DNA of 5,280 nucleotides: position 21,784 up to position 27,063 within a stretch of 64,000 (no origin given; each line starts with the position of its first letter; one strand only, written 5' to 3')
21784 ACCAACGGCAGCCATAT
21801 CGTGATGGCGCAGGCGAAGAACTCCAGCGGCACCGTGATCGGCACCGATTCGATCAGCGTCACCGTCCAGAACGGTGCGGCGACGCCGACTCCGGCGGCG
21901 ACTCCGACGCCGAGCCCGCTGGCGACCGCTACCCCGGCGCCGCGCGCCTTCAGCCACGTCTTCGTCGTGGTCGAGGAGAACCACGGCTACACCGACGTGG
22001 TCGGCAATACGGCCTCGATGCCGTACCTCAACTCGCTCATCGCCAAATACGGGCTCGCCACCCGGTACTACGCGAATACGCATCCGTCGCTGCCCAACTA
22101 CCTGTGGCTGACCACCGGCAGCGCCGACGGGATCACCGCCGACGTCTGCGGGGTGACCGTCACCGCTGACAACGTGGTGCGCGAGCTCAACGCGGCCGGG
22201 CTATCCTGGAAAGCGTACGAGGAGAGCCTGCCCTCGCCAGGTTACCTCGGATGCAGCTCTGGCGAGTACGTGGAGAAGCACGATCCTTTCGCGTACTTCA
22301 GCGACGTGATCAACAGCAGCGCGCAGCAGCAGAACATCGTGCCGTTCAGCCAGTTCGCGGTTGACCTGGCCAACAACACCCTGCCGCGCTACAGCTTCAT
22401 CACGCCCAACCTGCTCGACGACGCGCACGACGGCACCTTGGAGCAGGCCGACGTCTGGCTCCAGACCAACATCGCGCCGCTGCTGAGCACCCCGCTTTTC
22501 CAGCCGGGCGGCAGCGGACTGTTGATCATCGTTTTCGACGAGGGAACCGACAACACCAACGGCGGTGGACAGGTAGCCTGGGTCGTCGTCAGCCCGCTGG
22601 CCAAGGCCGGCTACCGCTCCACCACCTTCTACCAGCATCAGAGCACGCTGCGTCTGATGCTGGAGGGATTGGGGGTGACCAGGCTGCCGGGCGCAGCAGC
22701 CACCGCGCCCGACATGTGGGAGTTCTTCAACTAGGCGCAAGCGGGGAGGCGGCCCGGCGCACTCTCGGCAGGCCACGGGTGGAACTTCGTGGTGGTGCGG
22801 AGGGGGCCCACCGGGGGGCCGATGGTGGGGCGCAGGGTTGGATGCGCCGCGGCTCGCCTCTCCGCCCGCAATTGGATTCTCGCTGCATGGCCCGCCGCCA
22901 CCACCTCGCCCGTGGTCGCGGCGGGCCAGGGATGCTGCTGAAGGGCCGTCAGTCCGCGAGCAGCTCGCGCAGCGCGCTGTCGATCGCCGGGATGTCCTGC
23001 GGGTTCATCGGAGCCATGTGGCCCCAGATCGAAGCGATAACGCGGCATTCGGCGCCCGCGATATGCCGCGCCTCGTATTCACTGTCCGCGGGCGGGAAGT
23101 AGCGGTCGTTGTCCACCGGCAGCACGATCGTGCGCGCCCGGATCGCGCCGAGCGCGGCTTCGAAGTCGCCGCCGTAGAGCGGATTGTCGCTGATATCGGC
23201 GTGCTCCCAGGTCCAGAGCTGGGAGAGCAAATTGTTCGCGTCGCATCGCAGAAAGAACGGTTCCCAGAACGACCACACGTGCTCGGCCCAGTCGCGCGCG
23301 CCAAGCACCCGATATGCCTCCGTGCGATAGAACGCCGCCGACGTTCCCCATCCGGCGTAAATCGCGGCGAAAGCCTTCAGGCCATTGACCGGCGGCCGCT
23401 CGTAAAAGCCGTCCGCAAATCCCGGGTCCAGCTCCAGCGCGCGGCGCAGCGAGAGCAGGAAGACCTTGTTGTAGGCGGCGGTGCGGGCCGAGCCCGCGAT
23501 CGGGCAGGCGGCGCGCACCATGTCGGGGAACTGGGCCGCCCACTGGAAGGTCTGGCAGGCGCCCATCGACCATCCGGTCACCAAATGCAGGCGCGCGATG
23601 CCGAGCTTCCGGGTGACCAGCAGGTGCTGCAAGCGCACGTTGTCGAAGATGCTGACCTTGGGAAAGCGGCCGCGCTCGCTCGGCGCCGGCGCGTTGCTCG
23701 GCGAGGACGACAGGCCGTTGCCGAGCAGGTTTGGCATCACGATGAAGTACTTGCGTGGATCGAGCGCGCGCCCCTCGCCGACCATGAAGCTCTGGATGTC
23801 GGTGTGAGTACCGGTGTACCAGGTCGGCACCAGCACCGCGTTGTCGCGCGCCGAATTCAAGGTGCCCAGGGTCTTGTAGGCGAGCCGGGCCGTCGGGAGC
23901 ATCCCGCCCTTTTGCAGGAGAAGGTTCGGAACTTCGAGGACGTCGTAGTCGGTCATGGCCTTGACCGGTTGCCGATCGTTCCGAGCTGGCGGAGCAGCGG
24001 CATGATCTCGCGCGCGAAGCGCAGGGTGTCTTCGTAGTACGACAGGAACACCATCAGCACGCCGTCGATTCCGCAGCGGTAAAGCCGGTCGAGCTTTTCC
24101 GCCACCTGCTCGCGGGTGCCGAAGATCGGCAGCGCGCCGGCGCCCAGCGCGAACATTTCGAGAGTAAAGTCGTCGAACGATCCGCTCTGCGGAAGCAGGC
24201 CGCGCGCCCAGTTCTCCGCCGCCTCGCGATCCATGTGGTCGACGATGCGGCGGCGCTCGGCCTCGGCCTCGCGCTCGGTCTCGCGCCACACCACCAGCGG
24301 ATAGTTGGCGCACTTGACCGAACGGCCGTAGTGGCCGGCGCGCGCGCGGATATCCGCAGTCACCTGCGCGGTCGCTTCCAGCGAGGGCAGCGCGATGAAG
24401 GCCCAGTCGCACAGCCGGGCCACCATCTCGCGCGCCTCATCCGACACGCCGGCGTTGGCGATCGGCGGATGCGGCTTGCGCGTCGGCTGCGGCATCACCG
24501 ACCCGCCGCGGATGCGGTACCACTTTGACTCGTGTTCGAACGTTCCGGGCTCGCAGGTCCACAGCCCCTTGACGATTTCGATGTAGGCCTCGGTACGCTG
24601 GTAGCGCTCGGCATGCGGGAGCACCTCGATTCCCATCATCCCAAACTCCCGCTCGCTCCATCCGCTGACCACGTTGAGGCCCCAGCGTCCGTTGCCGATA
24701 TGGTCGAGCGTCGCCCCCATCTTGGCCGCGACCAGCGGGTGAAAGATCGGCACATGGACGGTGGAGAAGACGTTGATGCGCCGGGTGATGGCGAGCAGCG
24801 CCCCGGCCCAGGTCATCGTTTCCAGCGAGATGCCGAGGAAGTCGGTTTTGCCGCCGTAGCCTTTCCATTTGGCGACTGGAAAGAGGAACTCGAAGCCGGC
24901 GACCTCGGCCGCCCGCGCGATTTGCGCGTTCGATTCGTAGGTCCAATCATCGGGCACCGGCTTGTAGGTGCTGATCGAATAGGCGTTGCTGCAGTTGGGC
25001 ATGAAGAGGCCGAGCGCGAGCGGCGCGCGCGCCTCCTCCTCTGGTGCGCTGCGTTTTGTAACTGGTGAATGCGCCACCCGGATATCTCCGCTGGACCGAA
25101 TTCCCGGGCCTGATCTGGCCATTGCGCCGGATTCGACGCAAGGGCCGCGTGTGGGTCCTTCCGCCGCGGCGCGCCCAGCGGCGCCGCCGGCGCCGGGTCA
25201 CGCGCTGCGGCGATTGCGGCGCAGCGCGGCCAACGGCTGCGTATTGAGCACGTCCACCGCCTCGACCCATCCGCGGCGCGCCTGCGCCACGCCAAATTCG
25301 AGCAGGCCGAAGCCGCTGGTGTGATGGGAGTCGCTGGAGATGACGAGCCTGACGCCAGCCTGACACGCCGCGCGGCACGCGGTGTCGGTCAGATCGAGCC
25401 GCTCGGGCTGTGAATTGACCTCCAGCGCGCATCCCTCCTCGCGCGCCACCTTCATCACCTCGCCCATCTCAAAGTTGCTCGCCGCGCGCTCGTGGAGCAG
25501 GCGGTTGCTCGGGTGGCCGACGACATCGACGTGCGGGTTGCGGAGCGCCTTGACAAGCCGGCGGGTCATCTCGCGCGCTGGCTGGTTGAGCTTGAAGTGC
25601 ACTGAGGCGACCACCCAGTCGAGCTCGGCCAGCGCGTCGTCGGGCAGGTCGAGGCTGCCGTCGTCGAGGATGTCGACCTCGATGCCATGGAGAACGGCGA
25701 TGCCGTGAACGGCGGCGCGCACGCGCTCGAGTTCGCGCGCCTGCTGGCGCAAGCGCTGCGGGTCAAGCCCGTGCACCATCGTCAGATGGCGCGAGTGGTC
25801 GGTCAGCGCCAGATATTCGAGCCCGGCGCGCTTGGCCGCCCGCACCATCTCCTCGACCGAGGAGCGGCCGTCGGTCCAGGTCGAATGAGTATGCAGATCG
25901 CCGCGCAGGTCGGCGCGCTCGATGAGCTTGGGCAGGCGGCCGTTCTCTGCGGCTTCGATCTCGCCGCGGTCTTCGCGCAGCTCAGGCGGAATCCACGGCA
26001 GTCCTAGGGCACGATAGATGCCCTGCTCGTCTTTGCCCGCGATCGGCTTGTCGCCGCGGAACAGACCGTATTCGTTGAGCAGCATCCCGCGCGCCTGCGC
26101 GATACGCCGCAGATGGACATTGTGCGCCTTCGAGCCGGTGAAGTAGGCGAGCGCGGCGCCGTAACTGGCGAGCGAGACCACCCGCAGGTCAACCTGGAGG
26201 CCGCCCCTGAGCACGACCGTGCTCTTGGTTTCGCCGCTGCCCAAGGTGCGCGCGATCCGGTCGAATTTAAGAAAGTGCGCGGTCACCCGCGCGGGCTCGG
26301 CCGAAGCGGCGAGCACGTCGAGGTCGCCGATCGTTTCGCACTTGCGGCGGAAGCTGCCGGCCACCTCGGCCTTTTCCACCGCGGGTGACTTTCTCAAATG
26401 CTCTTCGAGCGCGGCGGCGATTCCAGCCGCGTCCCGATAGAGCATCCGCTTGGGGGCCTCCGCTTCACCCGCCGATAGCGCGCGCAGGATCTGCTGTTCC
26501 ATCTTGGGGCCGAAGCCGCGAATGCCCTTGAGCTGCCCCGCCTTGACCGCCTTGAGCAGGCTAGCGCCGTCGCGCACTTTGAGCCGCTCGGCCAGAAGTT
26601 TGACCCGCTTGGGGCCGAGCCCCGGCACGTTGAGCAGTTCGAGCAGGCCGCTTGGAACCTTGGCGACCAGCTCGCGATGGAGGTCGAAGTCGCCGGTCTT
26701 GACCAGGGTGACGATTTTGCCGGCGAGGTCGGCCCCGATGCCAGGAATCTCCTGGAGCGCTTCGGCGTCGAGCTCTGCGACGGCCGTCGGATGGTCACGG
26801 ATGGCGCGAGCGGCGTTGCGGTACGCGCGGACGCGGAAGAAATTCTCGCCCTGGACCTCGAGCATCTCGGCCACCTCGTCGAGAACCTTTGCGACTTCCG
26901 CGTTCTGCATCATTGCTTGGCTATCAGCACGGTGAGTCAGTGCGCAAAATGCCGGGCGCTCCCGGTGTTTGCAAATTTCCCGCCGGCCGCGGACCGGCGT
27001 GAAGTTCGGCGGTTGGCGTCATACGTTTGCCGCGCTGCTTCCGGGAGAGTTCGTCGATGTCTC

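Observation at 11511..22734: Split and fused versions of one secreted Ig-like / beta-helix / phosphoesterase module bracket a Wzy-like gene and a Crp + HTH regulator pair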

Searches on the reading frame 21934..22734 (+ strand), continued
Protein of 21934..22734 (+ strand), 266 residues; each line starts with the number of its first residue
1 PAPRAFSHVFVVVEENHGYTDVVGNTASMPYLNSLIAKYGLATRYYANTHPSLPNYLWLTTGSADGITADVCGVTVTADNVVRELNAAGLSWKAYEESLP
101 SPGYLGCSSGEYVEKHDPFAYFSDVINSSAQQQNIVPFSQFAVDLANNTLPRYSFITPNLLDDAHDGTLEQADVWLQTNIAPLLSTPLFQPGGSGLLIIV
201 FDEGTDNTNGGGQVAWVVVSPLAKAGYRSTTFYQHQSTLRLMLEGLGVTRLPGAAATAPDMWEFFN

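Call 83: find_encoding_contigs(protein=P0135, flank=8000, max_places=2)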
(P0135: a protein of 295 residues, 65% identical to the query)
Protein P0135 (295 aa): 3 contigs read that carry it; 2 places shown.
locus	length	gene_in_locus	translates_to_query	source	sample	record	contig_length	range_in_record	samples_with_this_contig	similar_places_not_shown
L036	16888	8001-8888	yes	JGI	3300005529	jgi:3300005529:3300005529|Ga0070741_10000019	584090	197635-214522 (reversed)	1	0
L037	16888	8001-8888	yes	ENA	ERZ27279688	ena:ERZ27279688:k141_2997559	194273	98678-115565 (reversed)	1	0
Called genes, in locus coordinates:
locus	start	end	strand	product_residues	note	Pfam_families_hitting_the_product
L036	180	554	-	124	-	PF08765:Mor (faint), PF13384:HTH_23 (weak)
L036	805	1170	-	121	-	PF08299:Bac_DnaA_C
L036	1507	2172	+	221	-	PF01381:HTH_3, PF14549:P22_Cro (weak), PF00717:Peptidase_S24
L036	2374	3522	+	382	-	PF06433:Me-amine-dh_H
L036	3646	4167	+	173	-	PF02975:Me-amine-dh_L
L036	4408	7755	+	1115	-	PF12773:DZR (weak), PF24463:DUF7577 (faint), PF00211:Guanylate_cyc, PF13424:TPR_12 (faint), PF13191:AAA_16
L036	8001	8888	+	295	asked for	PF04185:Phosphoesterase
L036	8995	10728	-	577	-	PF01979:Amidohydro_1 (faint), PF07969:Amidohydro_3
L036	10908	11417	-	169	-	-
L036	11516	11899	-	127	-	PF13442:Cytochrome_CBB3, PF00034:Cytochrom_C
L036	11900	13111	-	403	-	PF01070:FMN_dh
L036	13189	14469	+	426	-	PF04909:Amidohydro_2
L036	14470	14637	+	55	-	-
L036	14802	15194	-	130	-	PF00072:Response_reg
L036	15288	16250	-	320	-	PF13400:Tad (weak)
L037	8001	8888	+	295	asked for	PF04185:Phosphoesterase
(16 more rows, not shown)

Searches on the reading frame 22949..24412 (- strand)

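Call 14: search_protein_families(library=pfam, proteins=[window:22949-24412:-], max_evalue=0.001)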
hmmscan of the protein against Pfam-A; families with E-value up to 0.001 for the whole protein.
window:22949-24412:- (487 aa): 1 family
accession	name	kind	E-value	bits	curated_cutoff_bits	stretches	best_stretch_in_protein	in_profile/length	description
PF00561.26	Abhydrolase_1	-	6.4e-15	55.9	25.8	1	213-466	19-239/245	alpha/beta hydrolase fold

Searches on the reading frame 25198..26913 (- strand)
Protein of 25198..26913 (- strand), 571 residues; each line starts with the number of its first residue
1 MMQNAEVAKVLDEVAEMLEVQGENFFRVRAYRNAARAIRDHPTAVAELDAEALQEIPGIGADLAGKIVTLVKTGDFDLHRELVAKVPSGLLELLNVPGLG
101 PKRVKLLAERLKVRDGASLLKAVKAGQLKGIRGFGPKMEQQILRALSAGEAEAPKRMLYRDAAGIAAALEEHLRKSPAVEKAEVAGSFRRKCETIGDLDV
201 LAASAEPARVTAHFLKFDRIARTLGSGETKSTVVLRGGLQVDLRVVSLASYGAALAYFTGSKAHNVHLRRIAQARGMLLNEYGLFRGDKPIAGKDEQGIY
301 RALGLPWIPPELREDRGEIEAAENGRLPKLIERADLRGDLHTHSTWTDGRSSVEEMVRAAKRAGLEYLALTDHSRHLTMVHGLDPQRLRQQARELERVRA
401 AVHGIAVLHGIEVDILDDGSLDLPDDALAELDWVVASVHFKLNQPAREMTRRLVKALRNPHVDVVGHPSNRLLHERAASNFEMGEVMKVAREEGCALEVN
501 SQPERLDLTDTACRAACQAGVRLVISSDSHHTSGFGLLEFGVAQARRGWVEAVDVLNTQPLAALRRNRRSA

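Call 14: search_protein_families(library=pfam, proteins=[window:25198-26913:-], max_evalue=0.001)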
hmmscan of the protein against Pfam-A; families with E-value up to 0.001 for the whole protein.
window:25198-26913:- (571 aa): 6 families
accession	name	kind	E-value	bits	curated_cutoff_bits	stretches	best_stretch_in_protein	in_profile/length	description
PF14791.11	DNA_pol_B_thumb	-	1.8e-25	89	25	1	254-314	1-63/63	DNA polymerase beta thumb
PF14716.13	HHH_8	-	4.3e-25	88.3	30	1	2-75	1-72/73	Helix-hairpin-helix domain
PF14520.12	HHH_5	-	3.1e-13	50.4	27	2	91-146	2-55/57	Helix-hairpin-helix domain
PF02811.25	PHP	-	3.8e-13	50.5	26.4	1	339-501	1-163/164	PHP domain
PF12836.13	HHH_3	-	7.9e-06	26.3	27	0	49-111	12-64/65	Helix-hairpin-helix motif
PF14792.12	DNA_pol_B_palm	-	0.00057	20.5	25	0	165-208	10-53/113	DNA polymerase beta palm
